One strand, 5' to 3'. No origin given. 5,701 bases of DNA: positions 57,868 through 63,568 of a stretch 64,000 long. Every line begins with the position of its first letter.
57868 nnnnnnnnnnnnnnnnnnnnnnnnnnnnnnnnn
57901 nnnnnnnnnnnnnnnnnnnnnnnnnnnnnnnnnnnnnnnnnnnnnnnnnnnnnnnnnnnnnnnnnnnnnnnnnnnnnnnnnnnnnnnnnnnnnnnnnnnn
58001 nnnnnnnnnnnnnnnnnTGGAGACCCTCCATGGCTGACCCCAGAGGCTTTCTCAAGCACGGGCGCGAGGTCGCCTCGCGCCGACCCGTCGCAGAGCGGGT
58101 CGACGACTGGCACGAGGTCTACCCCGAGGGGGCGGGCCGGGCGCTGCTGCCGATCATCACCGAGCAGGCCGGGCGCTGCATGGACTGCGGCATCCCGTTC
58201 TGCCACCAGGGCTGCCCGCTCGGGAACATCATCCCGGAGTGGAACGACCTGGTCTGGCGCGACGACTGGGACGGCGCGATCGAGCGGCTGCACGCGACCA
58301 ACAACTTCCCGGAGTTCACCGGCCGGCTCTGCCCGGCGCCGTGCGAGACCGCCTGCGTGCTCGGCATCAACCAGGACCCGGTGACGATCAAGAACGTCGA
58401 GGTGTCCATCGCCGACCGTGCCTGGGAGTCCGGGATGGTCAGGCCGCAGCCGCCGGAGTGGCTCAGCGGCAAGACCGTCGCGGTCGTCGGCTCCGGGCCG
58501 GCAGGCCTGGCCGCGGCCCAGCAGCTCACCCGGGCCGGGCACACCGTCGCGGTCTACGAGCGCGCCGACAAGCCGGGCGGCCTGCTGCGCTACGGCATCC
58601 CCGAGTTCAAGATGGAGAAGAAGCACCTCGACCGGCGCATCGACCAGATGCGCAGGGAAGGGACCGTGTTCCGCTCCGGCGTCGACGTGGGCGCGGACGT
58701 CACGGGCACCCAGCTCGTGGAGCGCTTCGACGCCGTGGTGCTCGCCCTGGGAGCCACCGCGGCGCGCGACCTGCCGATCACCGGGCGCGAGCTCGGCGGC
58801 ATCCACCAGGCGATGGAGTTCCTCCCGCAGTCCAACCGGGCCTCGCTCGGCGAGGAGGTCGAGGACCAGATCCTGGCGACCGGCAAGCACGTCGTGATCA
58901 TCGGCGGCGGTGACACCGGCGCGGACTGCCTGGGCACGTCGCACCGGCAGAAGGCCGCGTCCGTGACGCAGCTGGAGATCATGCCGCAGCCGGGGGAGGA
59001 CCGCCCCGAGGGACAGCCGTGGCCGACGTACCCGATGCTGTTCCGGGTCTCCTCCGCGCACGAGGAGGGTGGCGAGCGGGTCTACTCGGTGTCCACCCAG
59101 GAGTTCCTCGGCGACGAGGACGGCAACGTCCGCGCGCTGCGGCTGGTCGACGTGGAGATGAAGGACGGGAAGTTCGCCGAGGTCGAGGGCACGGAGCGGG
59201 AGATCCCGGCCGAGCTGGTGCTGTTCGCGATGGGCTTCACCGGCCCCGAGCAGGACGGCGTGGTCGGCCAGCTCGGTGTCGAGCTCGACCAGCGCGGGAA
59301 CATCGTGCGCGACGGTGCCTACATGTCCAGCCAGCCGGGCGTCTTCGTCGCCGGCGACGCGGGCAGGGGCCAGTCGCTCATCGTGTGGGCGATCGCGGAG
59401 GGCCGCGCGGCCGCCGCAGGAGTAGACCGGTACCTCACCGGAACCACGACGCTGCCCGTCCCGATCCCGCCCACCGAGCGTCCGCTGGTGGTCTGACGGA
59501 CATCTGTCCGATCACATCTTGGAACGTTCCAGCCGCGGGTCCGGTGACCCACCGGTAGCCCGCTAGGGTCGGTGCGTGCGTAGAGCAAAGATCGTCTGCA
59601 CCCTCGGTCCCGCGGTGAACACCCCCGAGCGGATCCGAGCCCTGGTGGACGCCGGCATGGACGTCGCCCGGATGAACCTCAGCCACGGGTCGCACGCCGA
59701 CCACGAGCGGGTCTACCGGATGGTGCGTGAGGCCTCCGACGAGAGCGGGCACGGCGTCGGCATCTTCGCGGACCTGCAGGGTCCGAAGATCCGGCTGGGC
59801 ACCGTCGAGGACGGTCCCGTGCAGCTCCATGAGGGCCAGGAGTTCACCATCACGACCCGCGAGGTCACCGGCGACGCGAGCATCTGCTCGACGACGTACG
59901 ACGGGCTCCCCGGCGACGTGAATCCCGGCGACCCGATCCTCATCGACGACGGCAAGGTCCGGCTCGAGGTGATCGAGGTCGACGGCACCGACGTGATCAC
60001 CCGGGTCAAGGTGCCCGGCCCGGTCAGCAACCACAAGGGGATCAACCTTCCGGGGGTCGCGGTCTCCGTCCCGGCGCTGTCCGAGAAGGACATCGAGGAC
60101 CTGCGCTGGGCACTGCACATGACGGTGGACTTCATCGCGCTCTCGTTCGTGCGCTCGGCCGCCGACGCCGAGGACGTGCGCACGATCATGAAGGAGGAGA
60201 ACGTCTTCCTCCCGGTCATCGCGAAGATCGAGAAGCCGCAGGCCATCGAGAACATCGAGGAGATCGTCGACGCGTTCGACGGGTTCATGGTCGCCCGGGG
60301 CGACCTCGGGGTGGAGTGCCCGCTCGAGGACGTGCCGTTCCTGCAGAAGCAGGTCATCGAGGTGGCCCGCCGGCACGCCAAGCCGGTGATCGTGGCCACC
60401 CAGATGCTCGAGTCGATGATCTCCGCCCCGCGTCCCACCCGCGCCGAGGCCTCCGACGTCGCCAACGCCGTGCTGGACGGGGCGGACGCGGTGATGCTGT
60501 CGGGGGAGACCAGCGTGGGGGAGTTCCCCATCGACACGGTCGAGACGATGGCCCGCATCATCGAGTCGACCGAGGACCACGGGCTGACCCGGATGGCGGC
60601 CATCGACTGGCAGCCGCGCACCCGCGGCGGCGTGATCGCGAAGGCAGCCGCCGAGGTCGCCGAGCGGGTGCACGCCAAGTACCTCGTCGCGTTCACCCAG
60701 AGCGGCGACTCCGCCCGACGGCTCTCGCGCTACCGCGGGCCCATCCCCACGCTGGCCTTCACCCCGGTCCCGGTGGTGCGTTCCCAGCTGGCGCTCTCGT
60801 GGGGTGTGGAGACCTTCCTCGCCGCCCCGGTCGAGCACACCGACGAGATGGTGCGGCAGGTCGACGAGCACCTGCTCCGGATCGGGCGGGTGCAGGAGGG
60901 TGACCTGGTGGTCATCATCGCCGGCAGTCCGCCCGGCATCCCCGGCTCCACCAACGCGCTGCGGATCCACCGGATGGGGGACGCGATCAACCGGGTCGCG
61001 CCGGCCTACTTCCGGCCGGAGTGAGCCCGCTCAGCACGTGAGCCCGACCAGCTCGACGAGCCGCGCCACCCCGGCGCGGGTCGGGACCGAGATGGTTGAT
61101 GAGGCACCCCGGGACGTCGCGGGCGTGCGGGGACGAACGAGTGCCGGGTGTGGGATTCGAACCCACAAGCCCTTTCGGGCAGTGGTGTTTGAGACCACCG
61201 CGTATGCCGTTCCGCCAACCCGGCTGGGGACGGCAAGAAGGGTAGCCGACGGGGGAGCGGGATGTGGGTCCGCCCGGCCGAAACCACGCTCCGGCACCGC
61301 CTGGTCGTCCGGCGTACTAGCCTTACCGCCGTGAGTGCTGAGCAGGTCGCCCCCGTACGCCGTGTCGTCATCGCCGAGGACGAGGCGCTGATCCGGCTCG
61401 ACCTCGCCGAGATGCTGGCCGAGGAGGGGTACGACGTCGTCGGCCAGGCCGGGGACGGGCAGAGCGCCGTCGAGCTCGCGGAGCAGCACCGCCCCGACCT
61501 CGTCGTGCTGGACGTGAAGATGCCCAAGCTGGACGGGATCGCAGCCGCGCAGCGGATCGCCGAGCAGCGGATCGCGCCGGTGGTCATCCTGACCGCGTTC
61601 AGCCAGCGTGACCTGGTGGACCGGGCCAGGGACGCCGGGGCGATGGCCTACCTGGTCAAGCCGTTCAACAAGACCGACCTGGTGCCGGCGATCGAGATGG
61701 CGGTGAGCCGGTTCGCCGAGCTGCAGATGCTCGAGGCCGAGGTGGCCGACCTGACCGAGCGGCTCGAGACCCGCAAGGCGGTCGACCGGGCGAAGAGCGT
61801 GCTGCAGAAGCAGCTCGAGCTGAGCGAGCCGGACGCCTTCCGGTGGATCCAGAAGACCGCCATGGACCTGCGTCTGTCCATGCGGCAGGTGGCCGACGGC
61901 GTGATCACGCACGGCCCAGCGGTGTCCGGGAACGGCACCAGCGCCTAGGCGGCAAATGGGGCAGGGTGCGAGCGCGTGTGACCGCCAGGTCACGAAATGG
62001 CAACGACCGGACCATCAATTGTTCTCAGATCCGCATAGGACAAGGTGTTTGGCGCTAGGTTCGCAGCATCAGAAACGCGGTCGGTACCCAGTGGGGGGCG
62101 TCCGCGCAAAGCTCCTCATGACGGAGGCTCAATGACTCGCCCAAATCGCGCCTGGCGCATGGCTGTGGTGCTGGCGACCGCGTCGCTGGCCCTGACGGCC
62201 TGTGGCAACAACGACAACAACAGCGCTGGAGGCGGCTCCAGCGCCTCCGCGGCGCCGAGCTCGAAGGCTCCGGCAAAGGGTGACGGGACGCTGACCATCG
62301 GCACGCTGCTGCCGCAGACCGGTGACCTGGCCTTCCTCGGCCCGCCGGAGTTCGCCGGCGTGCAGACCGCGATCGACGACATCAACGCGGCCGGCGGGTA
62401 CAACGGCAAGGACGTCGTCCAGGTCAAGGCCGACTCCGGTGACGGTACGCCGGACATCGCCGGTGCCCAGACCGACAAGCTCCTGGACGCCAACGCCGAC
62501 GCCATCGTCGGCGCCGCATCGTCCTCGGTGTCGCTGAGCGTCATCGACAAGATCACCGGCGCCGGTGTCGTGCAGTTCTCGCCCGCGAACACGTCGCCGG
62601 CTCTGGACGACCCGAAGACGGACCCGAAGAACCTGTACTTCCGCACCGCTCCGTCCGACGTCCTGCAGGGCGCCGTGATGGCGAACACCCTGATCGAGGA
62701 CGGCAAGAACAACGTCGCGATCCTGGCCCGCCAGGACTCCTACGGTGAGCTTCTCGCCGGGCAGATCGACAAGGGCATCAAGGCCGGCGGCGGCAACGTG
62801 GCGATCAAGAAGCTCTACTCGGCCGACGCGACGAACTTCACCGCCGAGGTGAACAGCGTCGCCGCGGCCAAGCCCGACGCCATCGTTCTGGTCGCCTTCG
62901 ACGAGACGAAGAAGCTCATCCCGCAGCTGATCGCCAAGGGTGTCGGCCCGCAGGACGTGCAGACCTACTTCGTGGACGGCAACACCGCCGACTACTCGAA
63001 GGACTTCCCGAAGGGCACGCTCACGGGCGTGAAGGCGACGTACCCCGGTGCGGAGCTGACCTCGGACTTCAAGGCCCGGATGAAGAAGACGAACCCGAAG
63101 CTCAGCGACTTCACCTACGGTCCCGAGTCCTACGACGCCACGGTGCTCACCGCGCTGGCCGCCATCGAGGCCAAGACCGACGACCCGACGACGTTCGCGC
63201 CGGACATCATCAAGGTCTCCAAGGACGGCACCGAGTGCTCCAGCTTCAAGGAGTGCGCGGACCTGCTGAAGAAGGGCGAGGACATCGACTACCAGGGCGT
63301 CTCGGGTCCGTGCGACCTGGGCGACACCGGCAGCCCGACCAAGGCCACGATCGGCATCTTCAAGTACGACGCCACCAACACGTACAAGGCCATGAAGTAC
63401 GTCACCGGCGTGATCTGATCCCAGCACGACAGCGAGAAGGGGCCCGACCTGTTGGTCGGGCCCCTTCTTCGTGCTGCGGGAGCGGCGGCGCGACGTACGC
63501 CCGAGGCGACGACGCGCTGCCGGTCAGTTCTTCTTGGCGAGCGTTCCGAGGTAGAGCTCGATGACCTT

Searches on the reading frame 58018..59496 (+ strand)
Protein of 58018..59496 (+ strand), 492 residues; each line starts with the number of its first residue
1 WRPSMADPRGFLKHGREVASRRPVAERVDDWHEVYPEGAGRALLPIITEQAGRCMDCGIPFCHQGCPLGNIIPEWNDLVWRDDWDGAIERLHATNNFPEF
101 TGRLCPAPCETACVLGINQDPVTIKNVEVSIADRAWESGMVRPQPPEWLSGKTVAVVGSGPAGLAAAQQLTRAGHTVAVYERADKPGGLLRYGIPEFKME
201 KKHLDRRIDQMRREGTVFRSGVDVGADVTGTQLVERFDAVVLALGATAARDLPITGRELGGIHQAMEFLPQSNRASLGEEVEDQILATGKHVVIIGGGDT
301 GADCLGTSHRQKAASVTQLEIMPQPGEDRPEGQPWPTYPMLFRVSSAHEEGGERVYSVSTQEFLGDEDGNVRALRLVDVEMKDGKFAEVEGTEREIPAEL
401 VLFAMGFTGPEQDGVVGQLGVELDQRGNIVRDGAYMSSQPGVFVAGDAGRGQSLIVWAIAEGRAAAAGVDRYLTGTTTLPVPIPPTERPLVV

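Call 18: search_protein_families(library=pfam, proteins=[window:58018-59496:+])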
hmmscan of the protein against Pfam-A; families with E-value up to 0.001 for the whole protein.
window:58018-59496:+ (492 aa): 15 families
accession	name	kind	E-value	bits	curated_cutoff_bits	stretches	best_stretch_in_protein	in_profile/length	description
PF07992.20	Pyr_redox_2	-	9.3e-27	94.6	26.1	1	153-462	2-291/291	Pyridine nucleotide-disulphide oxidoreductase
PF14691.11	Fer4_20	-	1.5e-22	80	25.8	1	48-139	18-112/113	Dihydroprymidine dehydrogenase domain II, 4Fe-4S cluster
PF13450.12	NAD_binding_8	-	3.9e-10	40.3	21.9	1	156-190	1-35/68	NAD(P)-binding Rossmann-like domain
PF00070.33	Pyr_redox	-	1e-08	36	22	0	154-187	2-35/82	Pyridine nucleotide-disulphide oxidoreductase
PF01593.30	Amino_oxidase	-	9.1e-08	32.2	19.8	1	162-191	2-31/443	Flavin containing amine oxidoreductase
PF03486.20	HI0933_like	-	1.2e-06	28.6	50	1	153-187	2-36/244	HI0933-like protein Rossmann domain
PF12831.13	FAD_oxidored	-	1.4e-06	28.3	27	1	154-194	2-42/416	FAD dependent oxidoreductase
PF01266.30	DAO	-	8e-06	26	27.9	1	154-187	2-35/353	FAD dependent oxidoreductase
PF13738.12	Pyr_redox_3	-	8.4e-06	25.7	30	0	156-183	2-30/305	Pyridine nucleotide-disulphide oxidoreductase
PF00890.30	FAD_binding_2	-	4.1e-05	23.4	20.4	1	154-188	2-36/414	FAD binding domain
PF01494.25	FAD_binding_3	-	9.5e-05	22.2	22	1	153-186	3-36/349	FAD binding domain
PF13241.12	NAD_binding_7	-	0.00013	23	22.1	0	149-214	5-54/104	Putative NAD(P)-binding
PF01946.23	Thi4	-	0.00028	20.6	26.2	0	153-191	19-58/235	Thi4 family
PF02826.25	2-Hacid_dh_C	-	0.00036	20.4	25.1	0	132-187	19-72/178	D-isomer specific 2-hydroxyacid dehydrogenase, NAD binding domain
PF00670.27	AdoHcyase_NAD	-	0.00043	20.9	27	0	284-323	18-56/162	S-adenosyl-L-homocysteine hydrolase, NAD binding domain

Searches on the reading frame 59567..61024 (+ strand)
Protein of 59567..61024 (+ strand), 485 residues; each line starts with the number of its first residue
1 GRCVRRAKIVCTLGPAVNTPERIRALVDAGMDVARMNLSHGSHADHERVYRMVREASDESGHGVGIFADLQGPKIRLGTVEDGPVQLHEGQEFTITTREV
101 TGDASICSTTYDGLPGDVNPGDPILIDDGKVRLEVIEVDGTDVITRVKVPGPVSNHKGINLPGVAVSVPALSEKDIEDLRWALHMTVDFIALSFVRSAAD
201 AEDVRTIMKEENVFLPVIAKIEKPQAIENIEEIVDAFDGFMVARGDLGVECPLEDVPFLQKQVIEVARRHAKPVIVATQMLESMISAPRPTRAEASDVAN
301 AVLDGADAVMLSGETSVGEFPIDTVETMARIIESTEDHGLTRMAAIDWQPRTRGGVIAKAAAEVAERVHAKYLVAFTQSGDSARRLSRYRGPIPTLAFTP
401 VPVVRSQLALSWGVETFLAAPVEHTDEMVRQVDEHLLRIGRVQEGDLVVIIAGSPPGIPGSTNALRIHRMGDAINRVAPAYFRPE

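Call 18: search_protein_families(library=pfam, proteins=[window:59567-61024:+])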
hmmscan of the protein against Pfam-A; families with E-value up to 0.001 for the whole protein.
window:59567-61024:+ (485 aa): 3 families
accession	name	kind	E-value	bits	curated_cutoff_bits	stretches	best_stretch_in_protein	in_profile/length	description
PF00224.27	PK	-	5.6e-120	400.8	30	1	5-325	2-328/328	Pyruvate kinase, barrel domain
PF02887.21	PK_C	-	3.7e-31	108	28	1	357-468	3-114/114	Pyruvate kinase, alpha/beta domain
PF03328.21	HpcH_HpaI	-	3.9e-05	23.5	25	1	164-242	62-146/221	HpcH/HpaI aldolase/citrate lyase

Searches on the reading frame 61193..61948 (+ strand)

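Call 79: search_protein_families(library=pfam, proteins=[window:61193-61948:+], max_evalue=0.0001)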
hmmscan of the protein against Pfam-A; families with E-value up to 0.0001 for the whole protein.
window:61193-61948:+ (251 aa): 2 families
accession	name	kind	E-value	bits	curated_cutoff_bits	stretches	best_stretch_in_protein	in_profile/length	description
PF00072.30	Response_reg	-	9.7e-29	100.2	30.2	1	58-167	1-110/111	Response regulator receiver domain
PF03861.19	ANTAR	-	4.1e-19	68.5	27.3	1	185-238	1-54/54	ANTAR domain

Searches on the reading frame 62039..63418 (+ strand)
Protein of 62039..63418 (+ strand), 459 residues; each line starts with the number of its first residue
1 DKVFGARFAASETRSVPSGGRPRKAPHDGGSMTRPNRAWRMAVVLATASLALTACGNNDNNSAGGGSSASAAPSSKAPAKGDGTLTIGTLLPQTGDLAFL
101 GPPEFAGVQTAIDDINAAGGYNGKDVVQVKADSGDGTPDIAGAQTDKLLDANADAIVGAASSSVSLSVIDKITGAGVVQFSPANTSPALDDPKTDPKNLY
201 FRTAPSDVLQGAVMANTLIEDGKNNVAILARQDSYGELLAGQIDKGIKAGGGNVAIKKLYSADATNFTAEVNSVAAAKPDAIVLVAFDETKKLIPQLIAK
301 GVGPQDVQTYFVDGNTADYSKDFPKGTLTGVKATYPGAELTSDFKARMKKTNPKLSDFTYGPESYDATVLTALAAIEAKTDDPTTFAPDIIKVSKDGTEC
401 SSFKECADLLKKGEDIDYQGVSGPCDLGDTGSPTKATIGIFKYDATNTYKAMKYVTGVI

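Call 79: search_protein_families(library=pfam, proteins=[window:62039-63418:+], max_evalue=0.0001)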
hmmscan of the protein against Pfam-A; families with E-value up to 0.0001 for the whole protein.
window:62039-63418:+ (459 aa): 3 families
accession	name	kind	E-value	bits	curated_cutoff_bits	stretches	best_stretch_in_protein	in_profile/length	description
PF13458.12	Peripla_BP_6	-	3.6e-38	132.5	31.7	1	84-387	1-305/343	Periplasmic binding protein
PF01094.35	ANF_receptor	-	2.2e-27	96.5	25.4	1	108-444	6-351/353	Receptor family ligand binding region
PF13433.12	Peripla_BP_5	-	6.5e-08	32.5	27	1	86-307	2-218/363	Periplasmic binding protein domain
